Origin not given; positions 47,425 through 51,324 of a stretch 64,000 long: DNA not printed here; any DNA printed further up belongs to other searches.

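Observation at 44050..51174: Giant 2374-aa virion-type protein combining transmembrane helices with a C-terminal lytic transglycosylase domain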

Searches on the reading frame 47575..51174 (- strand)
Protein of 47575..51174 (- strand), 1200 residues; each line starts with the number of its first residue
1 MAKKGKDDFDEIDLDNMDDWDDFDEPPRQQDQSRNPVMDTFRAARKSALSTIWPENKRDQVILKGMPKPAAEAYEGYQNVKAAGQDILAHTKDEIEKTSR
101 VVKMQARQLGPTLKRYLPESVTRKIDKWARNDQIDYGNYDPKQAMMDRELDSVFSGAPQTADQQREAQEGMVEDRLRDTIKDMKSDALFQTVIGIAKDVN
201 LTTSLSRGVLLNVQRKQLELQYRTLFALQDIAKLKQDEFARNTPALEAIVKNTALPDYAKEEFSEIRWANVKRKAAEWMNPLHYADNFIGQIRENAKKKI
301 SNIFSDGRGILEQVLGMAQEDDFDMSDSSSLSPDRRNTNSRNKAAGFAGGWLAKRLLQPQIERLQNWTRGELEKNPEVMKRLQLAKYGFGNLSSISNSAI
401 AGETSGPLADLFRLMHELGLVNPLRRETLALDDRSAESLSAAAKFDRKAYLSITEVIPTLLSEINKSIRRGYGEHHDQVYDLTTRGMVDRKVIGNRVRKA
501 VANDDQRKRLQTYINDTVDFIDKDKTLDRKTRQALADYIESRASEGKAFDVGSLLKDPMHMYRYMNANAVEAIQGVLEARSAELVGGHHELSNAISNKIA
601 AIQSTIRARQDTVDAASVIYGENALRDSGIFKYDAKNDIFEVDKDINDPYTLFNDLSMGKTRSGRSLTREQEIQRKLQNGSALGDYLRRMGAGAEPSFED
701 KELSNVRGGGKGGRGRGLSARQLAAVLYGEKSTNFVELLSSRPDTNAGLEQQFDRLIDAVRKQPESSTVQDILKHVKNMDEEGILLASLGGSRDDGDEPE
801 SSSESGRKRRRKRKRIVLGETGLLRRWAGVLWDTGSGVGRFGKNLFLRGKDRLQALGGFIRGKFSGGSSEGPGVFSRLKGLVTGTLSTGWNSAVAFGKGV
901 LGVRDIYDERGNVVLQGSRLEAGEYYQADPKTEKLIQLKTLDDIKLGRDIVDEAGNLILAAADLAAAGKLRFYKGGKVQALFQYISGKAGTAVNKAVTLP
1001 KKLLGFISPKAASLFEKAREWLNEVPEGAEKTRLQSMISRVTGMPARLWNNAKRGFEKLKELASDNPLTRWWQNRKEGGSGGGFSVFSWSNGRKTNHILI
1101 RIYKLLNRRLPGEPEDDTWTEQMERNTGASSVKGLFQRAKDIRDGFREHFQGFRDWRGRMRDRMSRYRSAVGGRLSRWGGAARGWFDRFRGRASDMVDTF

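Call 52: predict_structure(alignment_id=A2)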
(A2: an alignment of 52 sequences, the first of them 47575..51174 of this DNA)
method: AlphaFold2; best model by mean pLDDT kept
length: 1200 residues; sequences in the alignment: 52
mean_pLDDT: 58.1   pTM: 0.44
mean pLDDT of the five models: 58.1, 58.0, 58.0, 55.8, 50.1
residues with pLDDT >= 90: 24; 70-90: 388; 50-70: 284; < 50: 504
segments of 3 or more residues with pLDDT < 50: 1-36, 38-41, 132-147, 149-160, 201-213, 252-256, 315-342, 344-346, 693-721, 723-757, 759-767, 777-903, 974-1093, 1128-1136, 1170-1200
pLDDT, mean of each block of 10 residues (from residue 1): 29 33 36 45 50 66 78 77 73 68 67 68 70 41 46 41 57 63 60 55 43 49 57 66 56 48 54 51 64 73 59 40 29 41 50 65 77 81 83 83 79 78 71 58 59 77 70 65 81 86 86 90 88 88 87 86 87 90 85 88 74 79 82 77 81 84 73 75 66 42 37 36 43 38 39 48 46 50 30 30 30 28 36 36 41 43 30 36 35 40 64 78 83 83 82 83 75 46 36 41 39 40 31 33 37 43 39 29 28 56 71 62 51 48 65 68 60 43 44 42
secondary structure, 60 per line:
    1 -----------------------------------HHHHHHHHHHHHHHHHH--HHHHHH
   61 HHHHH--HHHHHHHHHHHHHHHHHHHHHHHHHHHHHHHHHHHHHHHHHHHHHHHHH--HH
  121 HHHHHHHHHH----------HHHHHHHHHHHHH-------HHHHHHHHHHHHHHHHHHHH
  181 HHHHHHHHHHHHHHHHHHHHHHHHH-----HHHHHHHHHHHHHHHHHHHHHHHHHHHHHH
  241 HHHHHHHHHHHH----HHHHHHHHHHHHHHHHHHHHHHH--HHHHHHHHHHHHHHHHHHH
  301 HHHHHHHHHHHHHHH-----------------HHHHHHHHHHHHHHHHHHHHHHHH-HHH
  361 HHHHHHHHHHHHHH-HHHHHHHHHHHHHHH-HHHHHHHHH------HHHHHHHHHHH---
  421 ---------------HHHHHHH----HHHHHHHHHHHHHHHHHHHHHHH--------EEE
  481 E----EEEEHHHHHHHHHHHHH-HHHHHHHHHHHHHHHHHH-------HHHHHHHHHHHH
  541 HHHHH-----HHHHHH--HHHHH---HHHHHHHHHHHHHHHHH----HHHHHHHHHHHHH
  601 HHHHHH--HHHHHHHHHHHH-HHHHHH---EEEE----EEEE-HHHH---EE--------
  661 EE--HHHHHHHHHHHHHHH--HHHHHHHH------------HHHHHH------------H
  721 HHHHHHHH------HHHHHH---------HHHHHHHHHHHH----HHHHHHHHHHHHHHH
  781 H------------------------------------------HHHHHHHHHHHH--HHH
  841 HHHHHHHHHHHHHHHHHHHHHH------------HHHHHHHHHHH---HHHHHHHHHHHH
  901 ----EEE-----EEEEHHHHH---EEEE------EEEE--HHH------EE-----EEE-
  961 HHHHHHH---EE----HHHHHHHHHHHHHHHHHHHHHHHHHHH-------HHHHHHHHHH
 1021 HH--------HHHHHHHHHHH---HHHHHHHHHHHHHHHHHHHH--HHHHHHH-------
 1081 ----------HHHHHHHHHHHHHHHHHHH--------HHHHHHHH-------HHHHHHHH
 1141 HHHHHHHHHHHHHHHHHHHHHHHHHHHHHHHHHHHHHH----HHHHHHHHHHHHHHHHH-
elements in order (helices of 4 or more, strands of 3 or more residues): H36-52 H55-65 H68-116 H119-130 H141-153 H161-205 H211-252 H257-279 H282-315 H333-356 H358-374 H376-390 H392-400 H407-417 H436-442 H447-469 E478-481 E486-489 H490-502 H504-521 H529-545 H551-556 H559-563 H567-583 H588-606 H609-620 H622-627 E631-634 E639-642 H644-647 H665-679 H682-689 H702-707 H720-728 H735-740 H750-761 H766-781 H824-835 H838-862 H875-885 H889-900 E905-907 E913-916 H917-921 E925-928 E935-938 E957-959 H961-967 H977-1003 H1011-1022 H1031-1041 H1045-1064 H1067-1073 H1091-1109 H1118-1125 H1133-1178 H1183-1199

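Call 62: fold_search(model_id=the predicted structure, library=pdb)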
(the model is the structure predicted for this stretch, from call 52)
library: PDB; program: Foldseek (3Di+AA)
matches with E <= 10: 68; with E <= 0.001: 0
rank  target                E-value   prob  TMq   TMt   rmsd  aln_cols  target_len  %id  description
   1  5ona_A                1.2e+00  0.04  0.04  0.13  28.7       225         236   12  Drosophila Bag-of-marbles CBM peptide bound to human CAF40-CNOT1 (released 2017-12-27)
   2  8avy                  1.4e+00  0.02  0.04  0.04  26.9       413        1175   13  The ABCB1 L335C mutant (mABCB1) in the Apo state (released 2023-09-06)
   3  6wm9_D                1.7e+00  0.03  0.05  0.13  30.2       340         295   13  Plasmodium vivax reticulocyte binding protein 2b (PvRBP2b) bound to human monoclonal antibody 237235 (released 2021-01-27)
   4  9a65_A                1.9e+00  0.03  0.04  0.08  105.9       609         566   13  Integrative model of YVAQ-MCPB by crosslinking MS and deep learning (released 2024-09-18)
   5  6cf8                  2.5e+00  0.02  0.04  0.08  27.4       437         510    8  Crystal structure of Cj0843 lytic transglycosylase of Campylobacter jejuni at 1.87A resolution (released 2018-05-30)
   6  5vtl                  2.9e+00  0.04  0.04  0.17  25.6       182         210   14  Structure of metacyclic invariant surface protein , Tb427.07.360, from Trypanosoma brucei. (released 2018-08-08)
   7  9g3d_B                2.9e+00  0.01  0.05  0.09  27.2       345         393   11  Cryo-EM structure of SbmA in the inward-facing-narrow conformation bound to 2 sybodies (released 2025-07-23)
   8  3txm                  3.2e+00  0.02  0.06  0.10  27.5       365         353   14  Crystal structure of Rpn6 from Drosophila melanogaster, Gd(3+) complex (released 2011-12-14)
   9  6e9n_A                3.2e+00  0.01  0.05  0.09  24.8       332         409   11  E. coli D-galactonate:proton symporter in the inward open form (released 2019-05-22)
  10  8h72_B                3.5e+00  0.01  0.04  0.10  26.7       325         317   10  Class I sesquiterpene synthase DbPROS (complex) (released 2023-08-23)
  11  5l22_A                3.7e+00  0.02  0.05  0.09  26.6       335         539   12  PrtD T1SS ABC transporter (released 2017-03-08)
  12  7met_A                3.9e+00  0.02  0.05  0.08  25.6       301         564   12  A. baumannii MsbA in complex with TBT1 decoupler (released 2021-10-06)
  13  9cu8_A                4.3e+00  0.08  0.05  0.36  10.0       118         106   23  Crystal Structure of TNFR2 TNFR2_mb1 Complex (released 2024-12-04)
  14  6paq_A                4.3e+00  0.01  0.05  0.08  22.4       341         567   13  Structure of a bacterial Atm1-family ABC exporter with ATP bound (released 2020-06-24)
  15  8tso_A                4.5e+00  0.02  0.06  0.09  25.6       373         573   12  KDL bound, nucleotide-free MsbA in open, outward-facing conformation (released 2024-06-19)
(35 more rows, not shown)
